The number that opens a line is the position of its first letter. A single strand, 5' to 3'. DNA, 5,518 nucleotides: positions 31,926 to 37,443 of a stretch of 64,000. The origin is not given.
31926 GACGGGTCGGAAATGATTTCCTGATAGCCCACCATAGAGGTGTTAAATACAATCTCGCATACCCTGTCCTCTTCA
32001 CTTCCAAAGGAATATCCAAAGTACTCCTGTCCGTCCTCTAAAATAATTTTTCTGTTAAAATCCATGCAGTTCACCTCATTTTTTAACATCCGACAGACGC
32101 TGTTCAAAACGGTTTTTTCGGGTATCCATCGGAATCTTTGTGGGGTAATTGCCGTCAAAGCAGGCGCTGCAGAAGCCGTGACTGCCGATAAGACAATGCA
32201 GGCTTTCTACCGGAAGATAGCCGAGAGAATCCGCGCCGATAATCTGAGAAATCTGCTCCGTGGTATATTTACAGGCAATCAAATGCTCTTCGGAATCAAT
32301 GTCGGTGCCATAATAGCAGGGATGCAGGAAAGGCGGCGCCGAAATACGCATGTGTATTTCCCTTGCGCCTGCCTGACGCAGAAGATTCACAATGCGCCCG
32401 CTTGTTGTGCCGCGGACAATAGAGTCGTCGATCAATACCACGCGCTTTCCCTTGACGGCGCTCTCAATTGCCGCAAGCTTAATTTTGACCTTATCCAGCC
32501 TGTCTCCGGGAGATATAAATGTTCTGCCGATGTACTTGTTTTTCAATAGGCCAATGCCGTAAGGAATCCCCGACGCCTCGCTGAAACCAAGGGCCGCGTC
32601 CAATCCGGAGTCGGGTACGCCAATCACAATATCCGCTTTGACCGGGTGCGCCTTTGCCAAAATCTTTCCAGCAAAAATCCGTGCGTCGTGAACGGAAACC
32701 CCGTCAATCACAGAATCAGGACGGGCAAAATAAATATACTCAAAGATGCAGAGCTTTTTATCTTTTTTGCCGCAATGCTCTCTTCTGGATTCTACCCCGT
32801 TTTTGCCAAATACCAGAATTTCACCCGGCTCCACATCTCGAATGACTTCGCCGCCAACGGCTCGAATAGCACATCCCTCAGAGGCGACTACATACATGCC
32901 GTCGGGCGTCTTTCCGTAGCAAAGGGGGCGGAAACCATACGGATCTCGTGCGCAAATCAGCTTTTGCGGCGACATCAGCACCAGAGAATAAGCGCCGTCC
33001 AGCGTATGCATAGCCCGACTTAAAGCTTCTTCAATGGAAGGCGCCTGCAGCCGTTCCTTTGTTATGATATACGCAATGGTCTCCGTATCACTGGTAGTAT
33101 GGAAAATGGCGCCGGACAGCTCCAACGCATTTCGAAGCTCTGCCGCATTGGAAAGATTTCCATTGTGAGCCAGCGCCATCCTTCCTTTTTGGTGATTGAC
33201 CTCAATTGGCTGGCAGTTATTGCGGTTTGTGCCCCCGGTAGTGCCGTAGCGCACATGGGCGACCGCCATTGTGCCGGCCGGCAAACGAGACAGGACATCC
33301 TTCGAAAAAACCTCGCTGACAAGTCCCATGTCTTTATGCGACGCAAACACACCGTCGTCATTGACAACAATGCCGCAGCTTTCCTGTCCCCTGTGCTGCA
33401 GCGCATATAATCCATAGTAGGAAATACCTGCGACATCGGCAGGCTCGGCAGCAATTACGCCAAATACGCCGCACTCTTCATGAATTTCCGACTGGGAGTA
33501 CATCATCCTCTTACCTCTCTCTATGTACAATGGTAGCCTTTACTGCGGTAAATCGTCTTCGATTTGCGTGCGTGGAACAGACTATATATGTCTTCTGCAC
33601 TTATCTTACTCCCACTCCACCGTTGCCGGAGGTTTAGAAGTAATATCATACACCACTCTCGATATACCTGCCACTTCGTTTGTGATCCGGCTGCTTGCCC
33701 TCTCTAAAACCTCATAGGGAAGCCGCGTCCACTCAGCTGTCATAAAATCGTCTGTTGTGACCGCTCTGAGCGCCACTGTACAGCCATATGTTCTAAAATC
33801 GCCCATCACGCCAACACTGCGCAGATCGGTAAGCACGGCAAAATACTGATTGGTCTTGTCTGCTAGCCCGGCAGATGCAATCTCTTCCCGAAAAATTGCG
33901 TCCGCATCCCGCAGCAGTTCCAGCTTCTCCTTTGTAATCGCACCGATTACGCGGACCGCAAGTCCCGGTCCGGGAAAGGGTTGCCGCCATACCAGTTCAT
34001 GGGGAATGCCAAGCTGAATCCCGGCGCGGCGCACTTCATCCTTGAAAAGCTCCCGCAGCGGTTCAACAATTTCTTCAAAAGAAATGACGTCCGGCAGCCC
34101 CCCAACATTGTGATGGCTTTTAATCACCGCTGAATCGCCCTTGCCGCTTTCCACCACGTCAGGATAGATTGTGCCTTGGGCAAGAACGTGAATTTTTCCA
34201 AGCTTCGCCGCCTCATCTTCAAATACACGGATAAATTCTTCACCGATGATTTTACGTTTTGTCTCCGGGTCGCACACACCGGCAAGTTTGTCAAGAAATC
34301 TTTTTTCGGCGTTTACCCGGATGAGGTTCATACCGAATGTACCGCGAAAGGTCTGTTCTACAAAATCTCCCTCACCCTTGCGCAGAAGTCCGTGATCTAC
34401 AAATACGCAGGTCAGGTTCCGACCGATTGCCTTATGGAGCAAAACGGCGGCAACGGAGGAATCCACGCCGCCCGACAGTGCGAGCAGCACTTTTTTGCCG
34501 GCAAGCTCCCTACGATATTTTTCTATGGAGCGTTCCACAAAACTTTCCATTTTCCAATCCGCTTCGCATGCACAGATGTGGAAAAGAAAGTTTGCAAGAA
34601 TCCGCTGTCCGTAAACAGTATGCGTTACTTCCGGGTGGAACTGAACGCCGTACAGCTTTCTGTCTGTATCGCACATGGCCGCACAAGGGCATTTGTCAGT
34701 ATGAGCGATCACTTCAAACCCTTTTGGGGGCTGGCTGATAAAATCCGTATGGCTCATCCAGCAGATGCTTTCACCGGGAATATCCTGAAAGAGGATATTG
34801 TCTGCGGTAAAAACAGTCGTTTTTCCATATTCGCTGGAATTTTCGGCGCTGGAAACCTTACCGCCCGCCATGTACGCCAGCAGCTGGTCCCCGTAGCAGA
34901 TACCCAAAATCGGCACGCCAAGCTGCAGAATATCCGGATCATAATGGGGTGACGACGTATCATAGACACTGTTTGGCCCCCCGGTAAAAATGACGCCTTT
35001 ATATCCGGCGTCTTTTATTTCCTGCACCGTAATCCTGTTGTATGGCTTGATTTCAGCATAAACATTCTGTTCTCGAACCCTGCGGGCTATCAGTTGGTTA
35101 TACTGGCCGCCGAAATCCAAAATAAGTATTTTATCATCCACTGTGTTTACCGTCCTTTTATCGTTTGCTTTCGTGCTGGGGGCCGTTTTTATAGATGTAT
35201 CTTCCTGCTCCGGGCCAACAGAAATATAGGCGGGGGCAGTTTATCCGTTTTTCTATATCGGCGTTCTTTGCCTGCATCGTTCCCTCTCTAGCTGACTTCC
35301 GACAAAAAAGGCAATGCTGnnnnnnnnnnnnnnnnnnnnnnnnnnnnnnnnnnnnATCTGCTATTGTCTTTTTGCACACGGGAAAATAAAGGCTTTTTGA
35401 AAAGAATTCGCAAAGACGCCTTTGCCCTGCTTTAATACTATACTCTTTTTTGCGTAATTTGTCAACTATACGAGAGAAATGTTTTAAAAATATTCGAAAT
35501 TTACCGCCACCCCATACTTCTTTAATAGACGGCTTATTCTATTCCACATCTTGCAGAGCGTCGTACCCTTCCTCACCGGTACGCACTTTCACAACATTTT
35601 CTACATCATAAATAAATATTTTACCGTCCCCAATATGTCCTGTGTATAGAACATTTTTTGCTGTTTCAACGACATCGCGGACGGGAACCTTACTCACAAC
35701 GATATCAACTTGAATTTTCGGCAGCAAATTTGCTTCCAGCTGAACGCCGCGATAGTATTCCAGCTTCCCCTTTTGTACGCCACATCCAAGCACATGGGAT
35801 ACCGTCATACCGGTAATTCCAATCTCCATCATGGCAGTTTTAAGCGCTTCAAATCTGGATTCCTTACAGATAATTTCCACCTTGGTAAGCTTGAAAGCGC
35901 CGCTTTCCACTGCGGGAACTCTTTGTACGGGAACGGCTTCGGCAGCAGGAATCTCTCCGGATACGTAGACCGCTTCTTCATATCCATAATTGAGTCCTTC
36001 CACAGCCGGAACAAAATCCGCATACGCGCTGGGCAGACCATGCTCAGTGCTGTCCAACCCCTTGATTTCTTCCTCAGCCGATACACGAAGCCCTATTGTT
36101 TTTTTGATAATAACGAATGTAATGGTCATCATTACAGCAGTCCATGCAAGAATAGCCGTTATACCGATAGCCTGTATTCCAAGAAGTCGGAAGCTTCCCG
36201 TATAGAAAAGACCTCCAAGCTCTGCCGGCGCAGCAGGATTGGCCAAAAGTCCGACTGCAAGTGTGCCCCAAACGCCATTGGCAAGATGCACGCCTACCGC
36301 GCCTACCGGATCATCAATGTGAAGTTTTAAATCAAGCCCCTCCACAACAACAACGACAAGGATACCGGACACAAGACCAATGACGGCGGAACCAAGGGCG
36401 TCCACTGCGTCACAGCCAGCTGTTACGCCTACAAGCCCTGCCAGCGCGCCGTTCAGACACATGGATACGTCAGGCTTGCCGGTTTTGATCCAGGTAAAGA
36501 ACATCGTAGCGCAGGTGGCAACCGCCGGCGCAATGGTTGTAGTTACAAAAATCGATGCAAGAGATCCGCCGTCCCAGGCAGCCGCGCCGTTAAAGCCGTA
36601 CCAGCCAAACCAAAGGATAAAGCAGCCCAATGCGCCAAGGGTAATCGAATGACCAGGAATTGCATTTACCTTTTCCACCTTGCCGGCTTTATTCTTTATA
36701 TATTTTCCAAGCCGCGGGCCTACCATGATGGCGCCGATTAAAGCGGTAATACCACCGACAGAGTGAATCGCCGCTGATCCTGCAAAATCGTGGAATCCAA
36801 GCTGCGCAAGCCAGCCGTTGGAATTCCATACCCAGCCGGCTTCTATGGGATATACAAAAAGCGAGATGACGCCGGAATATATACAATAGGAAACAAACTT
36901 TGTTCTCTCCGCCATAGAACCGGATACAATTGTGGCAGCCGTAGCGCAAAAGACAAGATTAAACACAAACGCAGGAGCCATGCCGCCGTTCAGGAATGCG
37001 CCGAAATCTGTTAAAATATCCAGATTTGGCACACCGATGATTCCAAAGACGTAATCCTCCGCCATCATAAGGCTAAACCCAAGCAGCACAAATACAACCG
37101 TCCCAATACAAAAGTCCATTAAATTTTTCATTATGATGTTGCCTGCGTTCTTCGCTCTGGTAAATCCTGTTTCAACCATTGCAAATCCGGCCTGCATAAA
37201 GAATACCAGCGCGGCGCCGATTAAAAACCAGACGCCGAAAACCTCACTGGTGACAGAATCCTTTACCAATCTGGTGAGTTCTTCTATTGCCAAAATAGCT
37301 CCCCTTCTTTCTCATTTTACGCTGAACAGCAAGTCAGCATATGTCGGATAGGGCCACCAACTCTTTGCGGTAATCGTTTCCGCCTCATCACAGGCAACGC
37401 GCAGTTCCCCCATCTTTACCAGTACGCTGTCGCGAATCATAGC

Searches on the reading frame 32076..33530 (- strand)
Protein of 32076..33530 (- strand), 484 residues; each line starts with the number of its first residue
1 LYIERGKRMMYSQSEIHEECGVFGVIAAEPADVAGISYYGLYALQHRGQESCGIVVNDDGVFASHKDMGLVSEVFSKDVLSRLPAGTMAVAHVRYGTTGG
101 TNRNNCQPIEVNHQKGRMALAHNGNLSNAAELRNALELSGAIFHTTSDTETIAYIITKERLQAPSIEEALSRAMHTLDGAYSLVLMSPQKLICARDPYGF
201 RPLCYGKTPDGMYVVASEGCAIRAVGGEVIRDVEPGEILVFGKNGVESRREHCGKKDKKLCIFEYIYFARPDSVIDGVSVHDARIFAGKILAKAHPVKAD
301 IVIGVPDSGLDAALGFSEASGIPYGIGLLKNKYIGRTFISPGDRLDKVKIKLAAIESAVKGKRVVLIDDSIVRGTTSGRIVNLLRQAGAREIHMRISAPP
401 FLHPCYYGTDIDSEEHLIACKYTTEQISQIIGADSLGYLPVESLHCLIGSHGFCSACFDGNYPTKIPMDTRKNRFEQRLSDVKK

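Call 29: search_protein_families(library=pfam, proteins=[window:32076-33530:-])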
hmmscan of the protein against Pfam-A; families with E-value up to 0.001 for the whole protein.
window:32076-33530:- (484 aa): 4 families
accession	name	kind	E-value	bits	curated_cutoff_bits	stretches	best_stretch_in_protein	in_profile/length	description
PF13537.11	GATase_7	-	1.2e-20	74.2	25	1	104-222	11-121/123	Glutamine amidotransferase domain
PF13522.11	GATase_6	-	3.4e-20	72.8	27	1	86-218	10-130/130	Glutamine amidotransferase domain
PF13230.11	GATase_4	-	8.3e-06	25.4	23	1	87-133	72-118/272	Glutamine amidotransferases class-II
PF00156.33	Pribosyltran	-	1.1e-05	25.3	26.3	1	289-394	21-120/158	Phosphoribosyl transferase domain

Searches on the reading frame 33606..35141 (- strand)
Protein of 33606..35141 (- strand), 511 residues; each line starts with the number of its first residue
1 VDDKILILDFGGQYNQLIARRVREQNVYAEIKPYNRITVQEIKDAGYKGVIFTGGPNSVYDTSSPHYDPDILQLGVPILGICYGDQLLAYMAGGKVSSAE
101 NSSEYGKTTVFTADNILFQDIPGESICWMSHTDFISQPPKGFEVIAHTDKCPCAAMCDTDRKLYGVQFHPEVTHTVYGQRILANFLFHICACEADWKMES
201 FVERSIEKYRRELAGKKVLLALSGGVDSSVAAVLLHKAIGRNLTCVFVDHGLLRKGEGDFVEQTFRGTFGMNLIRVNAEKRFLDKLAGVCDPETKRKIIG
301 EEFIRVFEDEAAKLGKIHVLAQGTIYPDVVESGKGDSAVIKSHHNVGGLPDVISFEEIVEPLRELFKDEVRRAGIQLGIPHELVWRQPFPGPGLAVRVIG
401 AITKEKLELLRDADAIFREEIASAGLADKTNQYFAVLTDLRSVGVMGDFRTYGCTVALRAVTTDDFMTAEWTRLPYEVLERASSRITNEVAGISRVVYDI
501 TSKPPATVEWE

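Call 8: search_protein_families(library=pfam, proteins=[window:33606-35141:-])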
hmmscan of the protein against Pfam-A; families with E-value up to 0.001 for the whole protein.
window:33606-35141:- (511 aa): 5 families
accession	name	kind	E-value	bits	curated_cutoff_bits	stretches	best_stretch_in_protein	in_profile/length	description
PF00958.27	GMP_synt_C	-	2.4e-42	143.3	27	1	419-510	1-92/92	GMP synthase C terminal domain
PF00117.34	GATase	-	6.5e-42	143.8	22.8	1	6-188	1-189/190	Glutamine amidotransferase class-I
PF02540.23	NAD_synthase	-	4.1e-08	33.1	21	1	203-242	6-45/242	NAD synthase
PF07722.19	Peptidase_C26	-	6.5e-08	33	20.5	1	70-171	100-219/219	Peptidase C26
PF03054.22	tRNA_Me_trans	-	2e-05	24.8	20.6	1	216-248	1-32/202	tRNA methyl transferase HUP domain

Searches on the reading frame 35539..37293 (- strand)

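Call 8: search_protein_families(library=pfam, proteins=[window:35539-37293:-])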
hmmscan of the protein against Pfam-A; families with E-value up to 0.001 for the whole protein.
window:35539-37293:- (584 aa): 2 families
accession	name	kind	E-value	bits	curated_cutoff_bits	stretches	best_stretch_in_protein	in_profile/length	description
PF00909.26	Ammonium_transp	-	7e-118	394.2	23.2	1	21-420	1-396/399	Ammonium Transporter Family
PF00543.27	P-II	-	8.6e-23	81.1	25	1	470-574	2-102/102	Nitrogen regulatory protein P-II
